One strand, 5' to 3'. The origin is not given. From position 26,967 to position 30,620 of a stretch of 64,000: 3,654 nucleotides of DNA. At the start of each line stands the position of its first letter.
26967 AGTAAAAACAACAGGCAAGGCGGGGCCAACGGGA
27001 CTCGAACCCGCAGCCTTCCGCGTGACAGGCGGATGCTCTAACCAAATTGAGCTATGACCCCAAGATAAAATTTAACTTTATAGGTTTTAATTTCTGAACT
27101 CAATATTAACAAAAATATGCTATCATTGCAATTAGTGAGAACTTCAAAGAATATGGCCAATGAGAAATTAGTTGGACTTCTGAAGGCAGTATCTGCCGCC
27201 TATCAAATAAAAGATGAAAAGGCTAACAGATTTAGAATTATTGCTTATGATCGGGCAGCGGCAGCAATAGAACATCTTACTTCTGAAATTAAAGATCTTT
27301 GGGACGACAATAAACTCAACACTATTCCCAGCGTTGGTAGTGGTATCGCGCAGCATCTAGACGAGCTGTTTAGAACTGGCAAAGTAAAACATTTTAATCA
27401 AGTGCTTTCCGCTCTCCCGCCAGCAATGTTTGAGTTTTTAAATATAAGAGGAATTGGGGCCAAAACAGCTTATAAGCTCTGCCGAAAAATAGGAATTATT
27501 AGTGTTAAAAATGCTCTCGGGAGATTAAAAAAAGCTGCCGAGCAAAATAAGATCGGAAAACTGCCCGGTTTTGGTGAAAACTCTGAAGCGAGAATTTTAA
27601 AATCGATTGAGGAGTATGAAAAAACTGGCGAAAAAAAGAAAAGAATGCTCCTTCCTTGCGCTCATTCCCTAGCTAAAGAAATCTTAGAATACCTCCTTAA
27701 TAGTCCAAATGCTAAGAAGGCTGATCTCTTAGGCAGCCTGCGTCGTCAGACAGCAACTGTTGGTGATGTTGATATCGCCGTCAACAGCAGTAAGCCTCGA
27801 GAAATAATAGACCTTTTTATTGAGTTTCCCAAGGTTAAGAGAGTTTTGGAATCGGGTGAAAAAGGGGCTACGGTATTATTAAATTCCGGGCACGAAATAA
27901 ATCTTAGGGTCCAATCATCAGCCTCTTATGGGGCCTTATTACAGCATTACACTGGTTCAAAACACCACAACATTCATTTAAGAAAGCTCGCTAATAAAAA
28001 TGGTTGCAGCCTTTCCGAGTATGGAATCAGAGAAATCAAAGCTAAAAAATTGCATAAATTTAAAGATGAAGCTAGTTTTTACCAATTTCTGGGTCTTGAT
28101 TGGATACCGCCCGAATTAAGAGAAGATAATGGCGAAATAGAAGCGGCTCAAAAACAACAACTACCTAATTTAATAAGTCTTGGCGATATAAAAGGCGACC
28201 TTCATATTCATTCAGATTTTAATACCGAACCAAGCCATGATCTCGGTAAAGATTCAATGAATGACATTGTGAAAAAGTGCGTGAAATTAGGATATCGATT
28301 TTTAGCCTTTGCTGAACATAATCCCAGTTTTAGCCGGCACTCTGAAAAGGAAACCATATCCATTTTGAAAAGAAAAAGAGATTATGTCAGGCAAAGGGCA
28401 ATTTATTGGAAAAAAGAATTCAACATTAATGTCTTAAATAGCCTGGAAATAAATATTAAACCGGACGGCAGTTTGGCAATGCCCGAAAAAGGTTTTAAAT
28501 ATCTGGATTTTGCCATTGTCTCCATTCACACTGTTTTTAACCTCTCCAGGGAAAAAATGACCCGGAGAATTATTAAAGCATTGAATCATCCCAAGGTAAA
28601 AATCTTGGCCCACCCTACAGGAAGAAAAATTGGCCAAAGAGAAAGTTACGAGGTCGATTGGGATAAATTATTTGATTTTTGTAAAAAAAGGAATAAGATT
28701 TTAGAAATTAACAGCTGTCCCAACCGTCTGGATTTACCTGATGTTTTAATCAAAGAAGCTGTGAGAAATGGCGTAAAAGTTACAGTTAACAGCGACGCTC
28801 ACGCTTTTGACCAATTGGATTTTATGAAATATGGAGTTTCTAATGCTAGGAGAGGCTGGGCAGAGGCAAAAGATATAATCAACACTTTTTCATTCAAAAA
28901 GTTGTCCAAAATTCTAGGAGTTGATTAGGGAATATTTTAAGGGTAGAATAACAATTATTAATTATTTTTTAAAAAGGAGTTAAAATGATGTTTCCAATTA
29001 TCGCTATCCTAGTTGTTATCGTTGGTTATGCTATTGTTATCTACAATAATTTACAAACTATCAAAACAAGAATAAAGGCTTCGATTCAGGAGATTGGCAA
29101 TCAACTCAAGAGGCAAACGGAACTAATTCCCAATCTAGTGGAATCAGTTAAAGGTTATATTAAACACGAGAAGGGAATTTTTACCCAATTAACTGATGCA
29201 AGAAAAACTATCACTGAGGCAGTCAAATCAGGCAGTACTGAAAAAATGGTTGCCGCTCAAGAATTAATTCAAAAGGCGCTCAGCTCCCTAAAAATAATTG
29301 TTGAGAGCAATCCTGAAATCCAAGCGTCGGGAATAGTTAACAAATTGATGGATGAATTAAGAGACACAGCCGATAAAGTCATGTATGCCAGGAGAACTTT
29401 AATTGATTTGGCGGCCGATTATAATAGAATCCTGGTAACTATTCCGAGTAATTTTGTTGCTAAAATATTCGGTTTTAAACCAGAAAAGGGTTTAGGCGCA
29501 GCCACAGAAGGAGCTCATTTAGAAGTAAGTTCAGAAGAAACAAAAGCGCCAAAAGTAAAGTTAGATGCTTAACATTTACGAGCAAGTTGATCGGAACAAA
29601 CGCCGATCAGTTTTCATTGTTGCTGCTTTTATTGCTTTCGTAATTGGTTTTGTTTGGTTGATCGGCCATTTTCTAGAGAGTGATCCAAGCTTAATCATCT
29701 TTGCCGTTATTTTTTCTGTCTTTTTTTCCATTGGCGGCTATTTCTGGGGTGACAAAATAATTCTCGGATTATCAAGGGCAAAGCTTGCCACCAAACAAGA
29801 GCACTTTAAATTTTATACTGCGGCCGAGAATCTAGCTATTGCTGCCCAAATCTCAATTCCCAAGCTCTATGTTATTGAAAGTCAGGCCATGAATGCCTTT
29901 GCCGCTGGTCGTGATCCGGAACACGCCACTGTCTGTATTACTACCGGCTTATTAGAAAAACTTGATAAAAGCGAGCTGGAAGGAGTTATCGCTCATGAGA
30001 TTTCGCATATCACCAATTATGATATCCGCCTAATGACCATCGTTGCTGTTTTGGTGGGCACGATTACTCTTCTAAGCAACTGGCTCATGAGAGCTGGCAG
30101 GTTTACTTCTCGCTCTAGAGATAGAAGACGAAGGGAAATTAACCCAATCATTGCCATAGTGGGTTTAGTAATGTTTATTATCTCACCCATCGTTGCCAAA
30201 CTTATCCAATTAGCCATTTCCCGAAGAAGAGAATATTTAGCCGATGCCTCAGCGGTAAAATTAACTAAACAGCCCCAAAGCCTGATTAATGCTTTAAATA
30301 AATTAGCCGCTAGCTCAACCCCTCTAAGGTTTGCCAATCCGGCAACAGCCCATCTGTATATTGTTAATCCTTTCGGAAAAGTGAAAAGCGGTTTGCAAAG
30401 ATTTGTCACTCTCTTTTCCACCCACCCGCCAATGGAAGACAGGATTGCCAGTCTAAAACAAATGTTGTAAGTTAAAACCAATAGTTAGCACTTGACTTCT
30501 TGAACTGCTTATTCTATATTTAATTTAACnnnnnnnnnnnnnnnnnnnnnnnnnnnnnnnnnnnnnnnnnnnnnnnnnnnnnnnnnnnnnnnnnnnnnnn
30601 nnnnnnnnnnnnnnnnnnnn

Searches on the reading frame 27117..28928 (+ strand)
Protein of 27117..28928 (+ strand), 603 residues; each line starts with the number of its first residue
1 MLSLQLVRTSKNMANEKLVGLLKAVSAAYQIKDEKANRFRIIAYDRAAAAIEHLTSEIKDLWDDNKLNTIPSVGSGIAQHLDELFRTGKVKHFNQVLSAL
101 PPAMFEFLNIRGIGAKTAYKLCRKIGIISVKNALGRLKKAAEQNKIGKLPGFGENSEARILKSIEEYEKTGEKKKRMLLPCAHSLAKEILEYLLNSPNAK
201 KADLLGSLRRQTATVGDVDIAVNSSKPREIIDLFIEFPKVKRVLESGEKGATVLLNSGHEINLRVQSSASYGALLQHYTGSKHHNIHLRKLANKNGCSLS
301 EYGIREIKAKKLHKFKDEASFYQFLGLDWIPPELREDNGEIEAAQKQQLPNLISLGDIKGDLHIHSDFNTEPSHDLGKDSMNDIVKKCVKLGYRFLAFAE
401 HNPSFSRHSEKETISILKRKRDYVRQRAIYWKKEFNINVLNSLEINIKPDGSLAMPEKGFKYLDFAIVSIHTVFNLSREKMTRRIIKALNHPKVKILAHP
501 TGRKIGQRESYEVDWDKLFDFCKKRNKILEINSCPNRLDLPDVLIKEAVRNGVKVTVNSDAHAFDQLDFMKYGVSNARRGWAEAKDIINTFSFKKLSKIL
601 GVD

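Call 9: search_protein_families(library=ncbifam, proteins=[window:27117-28928:+], max_evalue=1e-10)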
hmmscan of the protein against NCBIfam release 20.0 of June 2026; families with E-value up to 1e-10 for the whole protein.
window:27117-28928:+ (603 aa): 4 families
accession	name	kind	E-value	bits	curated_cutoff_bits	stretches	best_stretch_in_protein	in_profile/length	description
NF006375.0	PRK08609.1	equivalog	6.3e-130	434.4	426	1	15-599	4-566/571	DNA polymerase/3'-5' exonuclease PolX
NF005928.0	PRK07945.1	equivalog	5.5e-50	170.6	250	1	357-597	97-331/337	PHP domain-containing protein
NF006702.0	PRK09248.1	domain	1.6e-16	60.6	264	1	380-572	20-205/246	PHP domain-containing protein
NF006251.0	PRK08392.1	equivalog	1.7e-14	53.8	212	1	370-587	6-210/216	hypothetical protein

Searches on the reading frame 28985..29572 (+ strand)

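Call 80: search_protein_families(library=pfam, proteins=[window:28985-29572:+], max_evalue=0.0001)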
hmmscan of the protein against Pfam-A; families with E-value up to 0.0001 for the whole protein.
window:28985-29572:+ (195 aa): 1 family
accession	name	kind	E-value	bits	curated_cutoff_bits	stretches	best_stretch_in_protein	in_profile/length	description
PF04011.17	LemA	-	4.4e-36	124.4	26.2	1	34-174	2-139/149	LemA family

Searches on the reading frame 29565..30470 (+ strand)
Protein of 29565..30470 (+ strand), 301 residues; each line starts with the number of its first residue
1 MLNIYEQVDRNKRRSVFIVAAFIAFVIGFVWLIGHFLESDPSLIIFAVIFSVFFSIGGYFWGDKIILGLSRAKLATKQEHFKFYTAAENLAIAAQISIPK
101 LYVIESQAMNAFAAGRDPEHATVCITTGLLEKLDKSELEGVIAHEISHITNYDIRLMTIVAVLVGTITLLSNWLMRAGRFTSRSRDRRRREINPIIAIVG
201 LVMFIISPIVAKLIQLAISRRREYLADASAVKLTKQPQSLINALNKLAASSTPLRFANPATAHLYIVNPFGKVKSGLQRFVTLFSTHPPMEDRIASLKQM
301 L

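Call 80: search_protein_families(library=pfam, proteins=[window:29565-30470:+], max_evalue=0.0001)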
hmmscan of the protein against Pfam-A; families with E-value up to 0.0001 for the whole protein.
window:29565-30470:+ (301 aa): 1 family
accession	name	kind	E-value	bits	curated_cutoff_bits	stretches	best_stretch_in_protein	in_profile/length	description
PF01435.24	Peptidase_M48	-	1.2e-33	117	20.3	1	87-300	11-185/186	Peptidase family M48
